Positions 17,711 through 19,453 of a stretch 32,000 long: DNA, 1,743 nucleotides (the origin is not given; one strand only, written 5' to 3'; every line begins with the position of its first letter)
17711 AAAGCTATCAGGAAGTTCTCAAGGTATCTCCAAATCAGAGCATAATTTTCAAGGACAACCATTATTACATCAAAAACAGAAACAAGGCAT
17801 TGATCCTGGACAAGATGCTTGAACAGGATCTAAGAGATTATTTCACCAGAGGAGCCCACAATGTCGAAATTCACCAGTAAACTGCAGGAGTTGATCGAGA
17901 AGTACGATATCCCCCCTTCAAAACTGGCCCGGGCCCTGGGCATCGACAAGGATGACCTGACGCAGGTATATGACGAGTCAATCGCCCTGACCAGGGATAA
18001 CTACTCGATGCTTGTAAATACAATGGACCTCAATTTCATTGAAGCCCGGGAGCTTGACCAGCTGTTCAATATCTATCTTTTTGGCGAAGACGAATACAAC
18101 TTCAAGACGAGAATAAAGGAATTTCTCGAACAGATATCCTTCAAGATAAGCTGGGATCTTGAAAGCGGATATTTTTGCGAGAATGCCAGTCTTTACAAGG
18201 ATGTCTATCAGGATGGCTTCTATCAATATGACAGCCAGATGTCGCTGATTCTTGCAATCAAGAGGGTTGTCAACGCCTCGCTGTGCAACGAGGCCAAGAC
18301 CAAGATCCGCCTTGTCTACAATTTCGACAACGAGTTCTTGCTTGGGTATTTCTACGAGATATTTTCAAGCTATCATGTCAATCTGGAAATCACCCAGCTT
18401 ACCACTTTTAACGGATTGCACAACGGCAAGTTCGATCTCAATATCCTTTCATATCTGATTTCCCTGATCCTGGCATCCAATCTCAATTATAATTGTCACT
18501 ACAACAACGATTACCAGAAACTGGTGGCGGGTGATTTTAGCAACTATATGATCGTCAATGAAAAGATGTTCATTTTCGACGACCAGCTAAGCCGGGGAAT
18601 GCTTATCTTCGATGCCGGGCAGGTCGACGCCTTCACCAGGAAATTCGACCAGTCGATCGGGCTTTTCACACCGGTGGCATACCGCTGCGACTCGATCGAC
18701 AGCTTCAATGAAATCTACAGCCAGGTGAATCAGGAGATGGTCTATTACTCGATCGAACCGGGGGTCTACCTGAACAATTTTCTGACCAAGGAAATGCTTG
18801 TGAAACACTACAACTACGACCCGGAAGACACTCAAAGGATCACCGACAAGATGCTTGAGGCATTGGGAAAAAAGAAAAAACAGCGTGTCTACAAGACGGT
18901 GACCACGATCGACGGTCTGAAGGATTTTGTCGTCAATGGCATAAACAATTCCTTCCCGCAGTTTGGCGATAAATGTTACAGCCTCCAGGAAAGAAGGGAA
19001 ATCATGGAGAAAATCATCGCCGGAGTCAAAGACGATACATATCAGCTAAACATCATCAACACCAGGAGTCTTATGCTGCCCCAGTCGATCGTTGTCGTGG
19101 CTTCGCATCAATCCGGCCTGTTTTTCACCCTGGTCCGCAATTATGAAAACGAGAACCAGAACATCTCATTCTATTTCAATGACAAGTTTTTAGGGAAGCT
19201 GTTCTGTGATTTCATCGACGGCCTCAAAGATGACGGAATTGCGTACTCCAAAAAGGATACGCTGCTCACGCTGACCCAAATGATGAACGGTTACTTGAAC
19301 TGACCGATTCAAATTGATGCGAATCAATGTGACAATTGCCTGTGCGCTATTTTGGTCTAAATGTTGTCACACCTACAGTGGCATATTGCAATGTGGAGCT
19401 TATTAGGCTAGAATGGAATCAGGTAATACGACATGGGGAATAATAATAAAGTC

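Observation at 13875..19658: Terminator-insulated four-gene module: a TPR-repeat protein divergent from an operon of three paralogous HTH proteins of unknown family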

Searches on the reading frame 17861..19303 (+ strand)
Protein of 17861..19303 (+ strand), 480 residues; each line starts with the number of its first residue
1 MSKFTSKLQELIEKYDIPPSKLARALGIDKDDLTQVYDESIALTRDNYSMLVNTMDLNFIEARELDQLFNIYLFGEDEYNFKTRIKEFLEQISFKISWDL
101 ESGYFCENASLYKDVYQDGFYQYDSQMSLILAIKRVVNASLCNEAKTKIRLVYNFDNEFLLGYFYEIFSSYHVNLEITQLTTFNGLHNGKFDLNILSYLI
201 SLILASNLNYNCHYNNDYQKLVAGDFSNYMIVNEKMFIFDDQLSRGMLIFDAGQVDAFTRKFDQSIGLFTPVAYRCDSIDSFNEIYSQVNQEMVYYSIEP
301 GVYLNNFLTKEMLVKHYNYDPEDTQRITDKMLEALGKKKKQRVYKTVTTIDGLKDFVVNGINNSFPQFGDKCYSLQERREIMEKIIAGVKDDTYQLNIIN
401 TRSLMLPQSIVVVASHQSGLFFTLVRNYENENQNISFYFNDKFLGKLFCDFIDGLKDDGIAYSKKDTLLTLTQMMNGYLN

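Call 3: search_protein_families(library=pfam, proteins=[window:17861-19303:+], max_evalue=1)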
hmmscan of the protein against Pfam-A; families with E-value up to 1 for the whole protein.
window:17861-19303:+ (480 aa): 2 families
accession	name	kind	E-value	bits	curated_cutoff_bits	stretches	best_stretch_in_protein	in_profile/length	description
PF20317.4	HTH_60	-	0.00016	22.5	24.1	1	3-89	5-80/140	Helix-turn-helix domain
PF18870.6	HEPN_RES_NTD1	-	0.13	13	27.4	0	280-337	30-89/131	HEPN/RES N-terminal domain 1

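Call 4: search_protein_families(library=ncbifam, proteins=[window:17861-19303:+], max_evalue=1)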
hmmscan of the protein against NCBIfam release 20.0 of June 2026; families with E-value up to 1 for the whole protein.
window:17861-19303:+ (480 aa): 0 families

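Call 11: search_protein_families(library=padloc, proteins=[window:17861-19303:+], max_evalue=1)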
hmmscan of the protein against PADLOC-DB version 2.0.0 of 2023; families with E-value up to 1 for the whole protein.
window:17861-19303:+ (480 aa): 0 families

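Call 12: search_protein_families(library=phrogs, proteins=[window:17861-19303:+], max_evalue=1)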
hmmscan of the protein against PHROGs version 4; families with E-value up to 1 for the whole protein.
window:17861-19303:+ (480 aa): 3 families
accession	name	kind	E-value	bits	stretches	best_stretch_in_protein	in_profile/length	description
phrog_1990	-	DNA, RNA and nucleotide metabolism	0.014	15.8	1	286-339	158-212/290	Cas4-domain exonuclease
phrog_14403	-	unknown function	0.042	15.2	1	137-190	4-57/100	-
phrog_37703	-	unknown function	0.065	14.6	0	152-175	51-74/75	-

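Call 13: search_solved_structures(query=window:17861-19303:+, max_evalue=10)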
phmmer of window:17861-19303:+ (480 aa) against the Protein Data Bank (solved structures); distinct sequences matched with E-value up to 10: 0.

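Call 18: find_encoding_contigs(protein=window:17861-19303:+, flank=10000, max_places=10)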
Protein window:17861-19303:+ (480 aa): no gene with exactly this product is on record in the collection.

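Call 19: find_homologous_proteins(query=window:17861-19303:+, max_evalue=0.001)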
Query window:17861-19303:+ (480 aa): 4 proteins with E <= 0.001 among 5338 candidates.
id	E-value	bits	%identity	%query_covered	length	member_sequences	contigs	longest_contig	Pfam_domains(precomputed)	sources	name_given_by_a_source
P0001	0.0e+0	1069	100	100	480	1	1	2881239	-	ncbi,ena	-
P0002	8.6e-242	821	75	100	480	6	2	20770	-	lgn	-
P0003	2.7e-238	809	75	100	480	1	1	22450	-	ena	-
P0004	2.9e-228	776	72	100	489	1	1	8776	-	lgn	-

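Call 20: find_encoding_contigs(protein=P0002, flank=10000, max_places=4)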
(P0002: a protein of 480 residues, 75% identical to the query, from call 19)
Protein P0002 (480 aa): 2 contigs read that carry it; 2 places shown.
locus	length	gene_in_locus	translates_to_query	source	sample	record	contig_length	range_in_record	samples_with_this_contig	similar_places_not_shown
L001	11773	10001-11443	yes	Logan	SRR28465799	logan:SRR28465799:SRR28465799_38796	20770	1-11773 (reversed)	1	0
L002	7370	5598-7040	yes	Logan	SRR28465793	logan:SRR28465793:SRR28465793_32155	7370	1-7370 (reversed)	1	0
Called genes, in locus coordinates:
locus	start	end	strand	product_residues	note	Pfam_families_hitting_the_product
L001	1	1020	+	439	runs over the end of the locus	PF02378:PTS_EIIC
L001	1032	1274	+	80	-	-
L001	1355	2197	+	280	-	PF01418:HTH_6, PF01380:SIS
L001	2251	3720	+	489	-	PF00232:Glyco_hydro_1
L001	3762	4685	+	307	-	PF03547:Mem_trans, PF01758:SBF (weak)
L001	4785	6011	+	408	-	PF02073:Peptidase_M29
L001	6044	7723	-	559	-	PF13181:TPR_8 (faint), PF13424:TPR_12 (faint), PF07719:TPR_2 (faint)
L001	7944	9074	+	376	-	PF12844:HTH_19 (weak), PF13443:HTH_26, PF13560:HTH_31 (weak)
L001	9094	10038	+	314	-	-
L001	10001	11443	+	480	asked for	-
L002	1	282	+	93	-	?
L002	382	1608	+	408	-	PF02073:Peptidase_M29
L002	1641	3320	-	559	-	PF13181:TPR_8 (faint), PF13424:TPR_12 (faint), PF07719:TPR_2 (faint)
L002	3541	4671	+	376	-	PF12844:HTH_19 (weak), PF13443:HTH_26, PF13560:HTH_31 (weak)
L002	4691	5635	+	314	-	-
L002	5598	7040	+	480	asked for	-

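Call 21: find_encoding_contigs(protein=P0003, flank=10000, max_places=4)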
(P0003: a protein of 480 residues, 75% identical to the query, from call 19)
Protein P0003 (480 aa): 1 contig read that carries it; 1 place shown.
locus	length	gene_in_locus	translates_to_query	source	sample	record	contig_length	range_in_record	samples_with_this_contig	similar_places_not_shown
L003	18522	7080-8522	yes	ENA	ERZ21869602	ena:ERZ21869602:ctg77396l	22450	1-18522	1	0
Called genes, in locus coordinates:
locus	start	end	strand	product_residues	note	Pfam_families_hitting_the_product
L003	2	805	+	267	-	?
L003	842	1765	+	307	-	PF03547:Mem_trans, PF01758:SBF (weak)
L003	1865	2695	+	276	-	PF02073:Peptidase_M29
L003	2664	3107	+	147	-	PF02073:Peptidase_M29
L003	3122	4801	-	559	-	PF13424:TPR_12 (faint)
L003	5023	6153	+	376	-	PF12844:HTH_19 (faint), PF13443:HTH_26, PF13560:HTH_31 (weak)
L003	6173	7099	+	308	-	-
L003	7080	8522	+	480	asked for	-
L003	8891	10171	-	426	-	PF00561:Abhydrolase_1 (faint), PF02230:Abhydrolase_2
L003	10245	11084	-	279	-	PF02311:AraC_binding (weak), PF07883:Cupin_2, PF12833:HTH_18, PF00165:HTH_AraC (weak)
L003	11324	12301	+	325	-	PF00534:Glycos_transf_1 (weak), PF13692:Glyco_trans_1_4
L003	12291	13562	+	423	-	-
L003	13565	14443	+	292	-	PF00483:NTP_transferase, PF12804:NTP_transf_3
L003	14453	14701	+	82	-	PF00908:dTDP_sugar_isom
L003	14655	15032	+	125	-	PF00908:dTDP_sugar_isom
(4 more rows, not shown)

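Call 22: find_encoding_contigs(protein=P0004, flank=10000, max_places=4)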
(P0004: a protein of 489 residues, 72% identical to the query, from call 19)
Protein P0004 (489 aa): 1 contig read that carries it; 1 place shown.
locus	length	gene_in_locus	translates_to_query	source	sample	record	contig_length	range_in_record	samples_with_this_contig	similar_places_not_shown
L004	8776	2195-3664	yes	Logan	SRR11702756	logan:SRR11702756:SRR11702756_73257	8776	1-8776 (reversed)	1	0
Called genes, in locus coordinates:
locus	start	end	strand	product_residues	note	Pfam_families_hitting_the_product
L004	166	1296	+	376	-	PF12844:HTH_19 (faint), PF13443:HTH_26, PF13560:HTH_31 (weak)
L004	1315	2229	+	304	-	-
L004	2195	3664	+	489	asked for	-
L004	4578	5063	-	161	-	-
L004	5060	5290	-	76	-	-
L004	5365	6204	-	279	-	PF02311:AraC_binding (weak), PF07883:Cupin_2, PF12833:HTH_18, PF00165:HTH_AraC (weak)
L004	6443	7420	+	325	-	PF00534:Glycos_transf_1, PF13692:Glyco_trans_1_4, PF13524:Glyco_trans_1_2 (weak)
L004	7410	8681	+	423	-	-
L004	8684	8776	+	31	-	?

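Call 25: list_cluster_members(proteins=[P0001, P0005, P0008])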
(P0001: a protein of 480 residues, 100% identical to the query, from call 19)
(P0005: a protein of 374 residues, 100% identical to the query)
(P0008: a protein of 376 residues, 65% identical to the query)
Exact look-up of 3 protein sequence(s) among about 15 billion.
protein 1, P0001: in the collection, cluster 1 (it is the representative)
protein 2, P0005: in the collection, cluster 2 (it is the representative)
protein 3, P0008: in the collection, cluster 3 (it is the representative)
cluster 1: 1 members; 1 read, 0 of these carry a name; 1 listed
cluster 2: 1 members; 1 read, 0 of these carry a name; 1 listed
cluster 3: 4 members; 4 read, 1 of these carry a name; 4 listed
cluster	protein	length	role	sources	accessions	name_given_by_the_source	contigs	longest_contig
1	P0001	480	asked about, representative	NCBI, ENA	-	-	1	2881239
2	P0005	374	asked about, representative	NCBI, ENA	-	-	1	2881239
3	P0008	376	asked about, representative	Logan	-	-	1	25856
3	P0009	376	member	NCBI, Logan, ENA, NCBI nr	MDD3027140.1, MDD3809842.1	MAG: helix-turn-helix transcriptional regulator [Erysipelotrichaceae bacterium] | helix-turn-helix transcriptional regulator [Erysipelotrichaceae bacterium]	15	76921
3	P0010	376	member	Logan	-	-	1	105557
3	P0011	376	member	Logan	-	-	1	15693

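Call 42: search_protein_families(library=pfam, alignment_id=A4, max_evalue=0.01)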
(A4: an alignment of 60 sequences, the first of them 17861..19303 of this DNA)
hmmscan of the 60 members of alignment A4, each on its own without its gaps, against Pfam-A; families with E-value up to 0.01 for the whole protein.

A. member 1, window:17861-19303:+ (480 aa): 1 family
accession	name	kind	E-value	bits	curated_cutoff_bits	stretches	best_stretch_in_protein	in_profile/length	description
PF20317.4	HTH_60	-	0.00016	22.5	24.1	1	3-89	5-80/140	Helix-turn-helix domain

B. families by the number of members that match (of 60 scanned): 10 families
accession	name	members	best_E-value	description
PF13560.12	HTH_31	28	9.1e-11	Helix-turn-helix domain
PF01381.28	HTH_3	25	4.9e-08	Helix-turn-helix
PF13443.12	HTH_26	24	2.3e-09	Cro/C1-type HTH DNA-binding domain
PF20317.4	HTH_60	5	0.00016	Helix-turn-helix domain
PF12844.13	HTH_19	4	3.2e-06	Helix-turn-helix domain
PF13744.12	HTH_37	1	0.0006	Helix-turn-helix domain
PF21716.3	dnstrm_HI1420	1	0.0016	Probable addiction module antidote protein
PF05225.22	HTH_psq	1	0.0024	helix-turn-helix, Psq domain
PF23759.1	GBD_T9SS_assoc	1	0.0028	Galactose binding domain-like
PF19692.4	DUF6193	1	0.0068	Family of unknown function (DUF6193)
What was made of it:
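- On TrmB family: Neither family is among the Pfam matches (calls 3, 42).
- Closest known: Phospholipase D / nuclease superfamily enzymes. Different: No Pfam PLDc hit (calls 3, 42).
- Pfam finds only HTH families in 60 members (call 42).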

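Call 43: find_homologous_proteins(query=A4, max_evalue=0.001)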
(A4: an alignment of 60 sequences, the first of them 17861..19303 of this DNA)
Query A4 (60 sequences) (480 aa, profile of the alignment): 7 proteins with E <= 0.001 among 8000 candidates.
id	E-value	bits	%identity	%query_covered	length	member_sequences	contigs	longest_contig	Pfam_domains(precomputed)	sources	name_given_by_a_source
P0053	6.9e-130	452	21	60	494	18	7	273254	-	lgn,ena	-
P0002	3.0e-127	443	75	100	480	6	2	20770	-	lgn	-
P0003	1.1e-122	428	75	100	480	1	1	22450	-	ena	-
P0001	6.8e-122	426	100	100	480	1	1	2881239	-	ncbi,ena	-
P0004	1.7e-121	424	72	100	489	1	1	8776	-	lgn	-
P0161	1.5e-91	326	21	60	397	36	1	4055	-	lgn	-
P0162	2.3e-80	289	21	60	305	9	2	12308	-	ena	-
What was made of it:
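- Tried and rejected: The alignment re-search added 3 more (call 43).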

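Call 59: search_solved_structures(query=A4, max_evalue=1)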
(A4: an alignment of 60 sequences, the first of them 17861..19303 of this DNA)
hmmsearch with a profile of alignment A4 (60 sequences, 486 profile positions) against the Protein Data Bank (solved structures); distinct sequences matched with E-value up to 1: 26.
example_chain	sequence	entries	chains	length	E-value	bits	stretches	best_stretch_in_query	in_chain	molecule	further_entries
8qe9_2A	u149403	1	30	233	1.1e-07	34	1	6-61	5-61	Helix-turn-helix XRE family protein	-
8q86_A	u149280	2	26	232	1.2e-07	33.9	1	6-61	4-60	Helix-turn-helix XRE family protein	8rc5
2b5a_A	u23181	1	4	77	1.3e-05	27.2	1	3-60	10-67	C.BclI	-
1y7y_A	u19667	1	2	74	0.00015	23.7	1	3-61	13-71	C.AhdI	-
2kpj_A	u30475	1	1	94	0.00031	22.7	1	4-60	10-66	SOS-response transcriptional repressor, LexA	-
8tac_A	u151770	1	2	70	0.00083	21.2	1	12-55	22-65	DBP48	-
3b7h_A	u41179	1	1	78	0.0047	18.8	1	5-59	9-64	Prophage Lp1 protein 11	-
4ia8_A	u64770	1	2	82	0.014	17.2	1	3-57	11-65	Regulatory protein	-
28tn_A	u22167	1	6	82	0.017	16.9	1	8-56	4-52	lambda repressor-like protein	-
3kxa_A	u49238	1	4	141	0.019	16.8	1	14-62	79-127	Putative uncharacterized protein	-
3clc_A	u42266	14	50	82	0.028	16.2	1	3-57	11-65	Regulatory protein | R-M CONTROLLER PROTEIN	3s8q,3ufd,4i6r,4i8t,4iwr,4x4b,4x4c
9iaq_A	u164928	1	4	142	0.03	16.1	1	7-59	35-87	HTH cro/C1-type domain-containing protein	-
4fn3_A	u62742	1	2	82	0.031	16.1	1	3-57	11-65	Regulatory protein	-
3op9_A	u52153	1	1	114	0.039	15.7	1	3-61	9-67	Pli0006 protein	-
3g5g_A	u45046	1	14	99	0.047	15.5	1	3-57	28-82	Regulatory protein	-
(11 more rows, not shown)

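Call 61: predict_structure(alignment_id=A4)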
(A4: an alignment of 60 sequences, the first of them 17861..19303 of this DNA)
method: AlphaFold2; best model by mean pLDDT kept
length: 480 residues; sequences in the alignment: 60
mean_pLDDT: 86.9   pTM: 0.84
mean pLDDT of the five models: 86.9, 86.2, 85.5, 85.0, 84.6
residues with pLDDT >= 90: 253; 70-90: 186; 50-70: 41; < 50: 0
segments of 3 or more residues with pLDDT < 50: none
pLDDT, mean of each block of 10 residues (from residue 1): 91 94 92 91 90 92 93 89 88 74 70 78 96 94 93 87 92 93 64 77 90 76 71 95 94 94 91 83 81 88 88 82 82 68 89 93 72 92 96 94 87 92 83 84 90 91 96 93
secondary structure, 60 per line:
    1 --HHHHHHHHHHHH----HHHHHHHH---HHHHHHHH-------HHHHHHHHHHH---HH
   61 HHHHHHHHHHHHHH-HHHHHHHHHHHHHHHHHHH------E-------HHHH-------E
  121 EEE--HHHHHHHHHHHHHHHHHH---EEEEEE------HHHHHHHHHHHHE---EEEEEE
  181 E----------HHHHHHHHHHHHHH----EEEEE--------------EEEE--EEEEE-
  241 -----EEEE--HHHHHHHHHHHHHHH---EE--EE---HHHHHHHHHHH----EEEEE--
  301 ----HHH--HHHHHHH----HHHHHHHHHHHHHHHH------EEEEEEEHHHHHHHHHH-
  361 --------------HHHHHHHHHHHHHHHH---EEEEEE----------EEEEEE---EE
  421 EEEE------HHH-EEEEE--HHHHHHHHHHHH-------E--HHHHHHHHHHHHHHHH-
elements in order: H3-14 H19-26 H30-37 H45-55 H59-74 H76-94 H109-112 E120-123 H126-143 E147-152 H159-170 E175-181 H192-205 E210-214 E229-232 E235-239 E246-249 H252-266 H279-289 E294-298 H310-316 H321-336 E343-349 H350-359 H375-390 E394-399 E410-415 E419-424 E435-439 H442-453 H464-479
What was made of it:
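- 17861..19303 (+): HTH3: full-length family member (480 aa) with XRE HTH, helical linker and two HKD-less PLD-like domains. Overlaps HTH2 by 20 nt. AlphaFold2 pLDDT 86.9, pTM 0.84 (call 61).
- On XRE/Cro-C1 helix-turn-helix regulators: 24-28 of 60 family members pass E<=0.01 (call 42), and the HTH3 model has the five-helix bundle (call 61).
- Fold: pLDDT 86.9, pTM 0.84 (call 61).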

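Call 65: fold_search(model_id=the predicted structure, library=pdb)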
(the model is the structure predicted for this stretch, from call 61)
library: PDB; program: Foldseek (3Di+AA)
matches with E <= 10: 459; with E <= 0.001: 42
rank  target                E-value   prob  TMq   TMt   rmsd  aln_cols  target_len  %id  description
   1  8v07_C                3.7e-06  1.00  0.22  0.25  17.1       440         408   10  Crystal structure of mouse PLD3 co-crystallized with 5'Pi-ssDNA for 30 days (released 2024-03-13)
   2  8q1x_A                5.6e-06  1.00  0.21  0.23  16.6       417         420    9  Structural analysis of PLD3 reveals insights into the mechanism of lysosomal 5' exonuclease-mediated nucleic acid degr (released 2023-12-06)
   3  9vbh_A                8.8e-06  1.00  0.22  0.24  16.6       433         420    8  Cryo-EM structure of human PLD3 bound to ssDNA (poly(T)) (released 2025-12-24)
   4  3hsi_A                1.1e-05  1.00  0.21  0.23  20.0       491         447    9  Crystal structure of phosphatidylserine synthase Haemophilus influenzae Rd KW20 (released 2009-06-30)
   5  8q1x_B                1.7e-05  1.00  0.22  0.24  16.5       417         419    9  Structural analysis of PLD3 reveals insights into the mechanism of lysosomal 5' exonuclease-mediated nucleic acid degr (released 2023-12-06)
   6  3hsi_C                2.2e-05  1.00  0.22  0.23  20.7       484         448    8  Crystal structure of phosphatidylserine synthase Haemophilus influenzae Rd KW20 (released 2009-06-30)
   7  3hsi_B                2.3e-05  1.00  0.23  0.24  20.8       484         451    8  Crystal structure of phosphatidylserine synthase Haemophilus influenzae Rd KW20 (released 2009-06-30)
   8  8yr5_A                2.4e-05  1.00  0.23  0.25  19.9       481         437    9  Crystal structure of E. coli phosphatidylserine synthase in apo state (released 2024-11-20)
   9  8yr5_B                3.3e-05  1.00  0.23  0.25  20.0       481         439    9  Crystal structure of E. coli phosphatidylserine synthase in apo state (released 2024-11-20)
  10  8q1k_A                3.9e-05  1.00  0.21  0.23  16.5       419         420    8  Structural analysis of PLD3 reveals insights into the mechanism of lysosomal 5' exonuclease-mediated nucleic acid degr (released 2023-12-06)
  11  6ohm_B                5.0e-05  1.00  0.21  0.18  17.7       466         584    8  Structure of tungstate bound human Phospholipase D2 catalytic domain (released 2020-02-19)
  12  8yr5_J                5.5e-05  1.00  0.24  0.25  20.3       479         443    8  Crystal structure of E. coli phosphatidylserine synthase in apo state (released 2024-11-20)
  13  8q1k_B                5.8e-05  1.00  0.21  0.23  16.4       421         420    8  Structural analysis of PLD3 reveals insights into the mechanism of lysosomal 5' exonuclease-mediated nucleic acid degr (released 2023-12-06)
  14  8yr5_H                6.1e-05  1.00  0.23  0.25  17.7       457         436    9  Crystal structure of E. coli phosphatidylserine synthase in apo state (released 2024-11-20)
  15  6u8z                  6.1e-05  1.00  0.21  0.19  17.4       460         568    8  Crystal Structure of Catalytic Domain of Human Phospholipase D1 (released 2020-03-18)
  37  5bpd_C                4.3e-04  1.00  0.23  0.40  13.1       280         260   15  Structure of TrmBL2, an archaeal chromatin protein, shows a novel mode of DNA binding. (released 2015-09-02)
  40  5bpd_D                5.5e-04  1.00  0.22  0.37  12.8       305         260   15  Structure of TrmBL2, an archaeal chromatin protein, shows a novel mode of DNA binding. (released 2015-09-02)
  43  5bpi_D                1.0e-03  1.00  0.22  0.39  13.5       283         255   14  Structure of TrmBL2, an archaeal chromatin protein, shows a novel mode of DNA binding. (released 2015-09-02)
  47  5bpi_C                1.4e-03  1.00  0.22  0.37  13.3       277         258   15  Structure of TrmBL2, an archaeal chromatin protein, shows a novel mode of DNA binding. (released 2015-09-02)
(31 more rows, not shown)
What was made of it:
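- Closest known: TrmB-family transcription regulators. Same: TrmBL2 (5bpd, 5bpi) is a direct Foldseek hit (E 4e-4, TMt 0.37-0.40, call 65).
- Foldseek to PLD3, PssA, PLD1/2, PPK, Streptomyces PLD and TrmBL2 at E 4e-6 to 1e-3 (call 65). The HTH proteins already carry their own large C-terminal module of PLD-like fold (calls 61, 65).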
